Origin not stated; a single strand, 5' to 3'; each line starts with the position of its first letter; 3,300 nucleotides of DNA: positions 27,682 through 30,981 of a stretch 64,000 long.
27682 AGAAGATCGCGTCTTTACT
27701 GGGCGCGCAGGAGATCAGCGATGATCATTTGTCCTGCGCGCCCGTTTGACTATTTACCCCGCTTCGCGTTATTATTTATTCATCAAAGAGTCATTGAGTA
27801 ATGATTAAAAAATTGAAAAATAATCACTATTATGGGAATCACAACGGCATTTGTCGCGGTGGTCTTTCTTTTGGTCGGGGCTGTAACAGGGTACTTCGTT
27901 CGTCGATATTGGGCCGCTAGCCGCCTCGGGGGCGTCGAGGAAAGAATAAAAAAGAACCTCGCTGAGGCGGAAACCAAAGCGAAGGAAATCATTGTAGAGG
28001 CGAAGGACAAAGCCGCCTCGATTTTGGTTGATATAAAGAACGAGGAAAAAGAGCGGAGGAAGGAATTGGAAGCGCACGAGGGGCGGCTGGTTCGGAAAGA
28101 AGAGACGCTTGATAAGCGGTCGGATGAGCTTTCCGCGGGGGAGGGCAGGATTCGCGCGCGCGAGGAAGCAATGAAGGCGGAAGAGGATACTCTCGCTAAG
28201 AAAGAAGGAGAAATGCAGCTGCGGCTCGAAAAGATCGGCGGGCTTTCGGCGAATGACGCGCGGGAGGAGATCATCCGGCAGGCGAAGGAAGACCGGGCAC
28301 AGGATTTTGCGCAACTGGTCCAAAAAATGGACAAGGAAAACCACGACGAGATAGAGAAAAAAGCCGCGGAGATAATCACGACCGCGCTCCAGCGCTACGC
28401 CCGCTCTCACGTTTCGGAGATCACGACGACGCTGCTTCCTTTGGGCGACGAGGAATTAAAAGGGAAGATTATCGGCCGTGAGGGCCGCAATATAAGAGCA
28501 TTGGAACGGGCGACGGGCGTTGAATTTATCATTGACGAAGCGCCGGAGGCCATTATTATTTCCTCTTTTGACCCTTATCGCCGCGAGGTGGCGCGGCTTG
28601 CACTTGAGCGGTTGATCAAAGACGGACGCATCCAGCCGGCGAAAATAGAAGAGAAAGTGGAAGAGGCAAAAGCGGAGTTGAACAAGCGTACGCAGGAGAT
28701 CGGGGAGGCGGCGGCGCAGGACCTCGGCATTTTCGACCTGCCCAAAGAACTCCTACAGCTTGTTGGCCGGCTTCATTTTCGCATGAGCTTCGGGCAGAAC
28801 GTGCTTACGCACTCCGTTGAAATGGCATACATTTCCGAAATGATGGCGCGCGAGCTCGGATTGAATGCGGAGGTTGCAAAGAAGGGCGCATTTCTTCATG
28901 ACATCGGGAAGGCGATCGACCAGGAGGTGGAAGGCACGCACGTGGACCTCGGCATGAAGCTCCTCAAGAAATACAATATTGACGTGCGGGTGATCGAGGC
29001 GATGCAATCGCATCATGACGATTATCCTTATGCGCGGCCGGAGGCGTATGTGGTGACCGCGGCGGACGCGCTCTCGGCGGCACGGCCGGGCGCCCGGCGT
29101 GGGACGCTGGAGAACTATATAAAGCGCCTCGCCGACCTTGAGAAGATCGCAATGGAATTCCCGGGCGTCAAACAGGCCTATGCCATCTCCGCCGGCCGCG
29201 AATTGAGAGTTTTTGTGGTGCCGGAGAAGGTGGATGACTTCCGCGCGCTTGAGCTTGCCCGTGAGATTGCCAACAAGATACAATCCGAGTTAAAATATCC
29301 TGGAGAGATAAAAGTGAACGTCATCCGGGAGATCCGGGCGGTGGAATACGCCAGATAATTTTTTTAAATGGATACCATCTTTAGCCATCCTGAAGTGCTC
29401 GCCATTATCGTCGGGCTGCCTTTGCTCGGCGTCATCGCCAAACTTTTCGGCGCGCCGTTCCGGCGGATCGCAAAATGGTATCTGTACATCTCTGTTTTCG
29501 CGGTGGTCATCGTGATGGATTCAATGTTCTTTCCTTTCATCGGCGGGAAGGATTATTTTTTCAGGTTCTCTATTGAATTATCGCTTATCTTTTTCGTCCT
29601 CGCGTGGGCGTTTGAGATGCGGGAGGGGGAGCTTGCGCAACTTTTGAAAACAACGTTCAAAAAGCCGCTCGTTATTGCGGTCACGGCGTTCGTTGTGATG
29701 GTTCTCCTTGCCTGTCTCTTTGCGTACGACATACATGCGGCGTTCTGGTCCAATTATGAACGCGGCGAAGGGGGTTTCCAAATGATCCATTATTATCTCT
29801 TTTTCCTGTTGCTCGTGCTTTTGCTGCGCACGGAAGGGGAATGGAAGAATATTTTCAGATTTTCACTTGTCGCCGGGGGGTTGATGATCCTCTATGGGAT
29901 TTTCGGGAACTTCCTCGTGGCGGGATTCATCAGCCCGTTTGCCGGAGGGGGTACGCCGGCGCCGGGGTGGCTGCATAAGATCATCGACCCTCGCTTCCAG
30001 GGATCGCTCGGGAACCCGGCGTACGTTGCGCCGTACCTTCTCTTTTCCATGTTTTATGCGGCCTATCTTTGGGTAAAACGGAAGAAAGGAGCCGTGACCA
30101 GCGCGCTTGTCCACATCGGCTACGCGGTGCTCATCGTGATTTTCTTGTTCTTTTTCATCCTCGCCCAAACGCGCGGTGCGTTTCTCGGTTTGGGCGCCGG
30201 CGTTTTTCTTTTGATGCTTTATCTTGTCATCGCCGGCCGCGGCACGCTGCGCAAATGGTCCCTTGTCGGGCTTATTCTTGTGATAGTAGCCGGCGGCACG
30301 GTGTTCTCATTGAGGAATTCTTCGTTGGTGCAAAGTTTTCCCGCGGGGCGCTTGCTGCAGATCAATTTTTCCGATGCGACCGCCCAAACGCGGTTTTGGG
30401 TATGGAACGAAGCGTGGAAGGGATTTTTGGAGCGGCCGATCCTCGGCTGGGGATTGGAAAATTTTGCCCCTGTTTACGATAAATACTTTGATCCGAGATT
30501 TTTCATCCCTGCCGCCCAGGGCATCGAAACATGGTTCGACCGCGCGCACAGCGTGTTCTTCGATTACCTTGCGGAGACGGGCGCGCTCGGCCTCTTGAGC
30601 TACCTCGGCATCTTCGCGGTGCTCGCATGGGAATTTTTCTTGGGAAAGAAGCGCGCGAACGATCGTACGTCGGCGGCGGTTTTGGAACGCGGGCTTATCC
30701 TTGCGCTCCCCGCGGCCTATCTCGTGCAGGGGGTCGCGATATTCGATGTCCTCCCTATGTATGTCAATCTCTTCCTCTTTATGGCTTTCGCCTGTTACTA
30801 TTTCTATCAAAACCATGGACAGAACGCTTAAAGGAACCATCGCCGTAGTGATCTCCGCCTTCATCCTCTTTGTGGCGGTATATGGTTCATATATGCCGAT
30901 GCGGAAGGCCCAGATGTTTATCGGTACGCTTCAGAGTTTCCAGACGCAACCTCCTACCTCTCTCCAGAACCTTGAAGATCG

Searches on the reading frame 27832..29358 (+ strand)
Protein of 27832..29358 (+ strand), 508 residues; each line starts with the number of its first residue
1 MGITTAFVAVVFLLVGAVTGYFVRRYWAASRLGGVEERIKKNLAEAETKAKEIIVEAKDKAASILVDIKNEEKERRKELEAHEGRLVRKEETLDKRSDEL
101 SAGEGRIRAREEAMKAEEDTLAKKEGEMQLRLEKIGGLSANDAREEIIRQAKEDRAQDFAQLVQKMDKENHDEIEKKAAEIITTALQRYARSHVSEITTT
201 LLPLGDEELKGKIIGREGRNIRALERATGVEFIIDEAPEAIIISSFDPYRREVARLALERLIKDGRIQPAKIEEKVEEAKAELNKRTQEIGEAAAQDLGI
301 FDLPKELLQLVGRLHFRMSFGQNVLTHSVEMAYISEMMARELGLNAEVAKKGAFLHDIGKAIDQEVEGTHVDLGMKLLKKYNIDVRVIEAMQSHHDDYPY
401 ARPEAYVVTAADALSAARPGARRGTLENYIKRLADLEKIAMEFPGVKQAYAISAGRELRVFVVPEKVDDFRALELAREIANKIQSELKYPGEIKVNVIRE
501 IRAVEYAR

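Call 26: search_protein_families(library=pfam, proteins=[window:27832-29358:+], max_evalue=0.00001)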
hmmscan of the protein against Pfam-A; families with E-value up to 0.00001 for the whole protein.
window:27832-29358:+ (508 aa): 3 families
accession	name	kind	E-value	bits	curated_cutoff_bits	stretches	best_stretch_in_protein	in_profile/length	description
PF12072.13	RNase_Y_N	-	2e-33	115.9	32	1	7-192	4-200/201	RNase Y N-terminal region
PF01966.28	HD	-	5e-18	65.9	22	1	324-416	1-115/116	HD domain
PF00013.35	KH_1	-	9.6e-06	25.7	21.5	1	208-258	9-64/66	KH domain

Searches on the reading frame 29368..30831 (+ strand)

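Call 26: search_protein_families(library=pfam, proteins=[window:29368-30831:+], max_evalue=0.00001)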
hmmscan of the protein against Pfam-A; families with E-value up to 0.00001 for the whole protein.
window:29368-30831:+ (487 aa): 1 family
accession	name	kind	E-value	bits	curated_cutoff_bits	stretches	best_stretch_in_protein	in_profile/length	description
PF04932.20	Wzy_C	-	2.8e-18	66.6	31.7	1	255-413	2-149/149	O-Antigen ligase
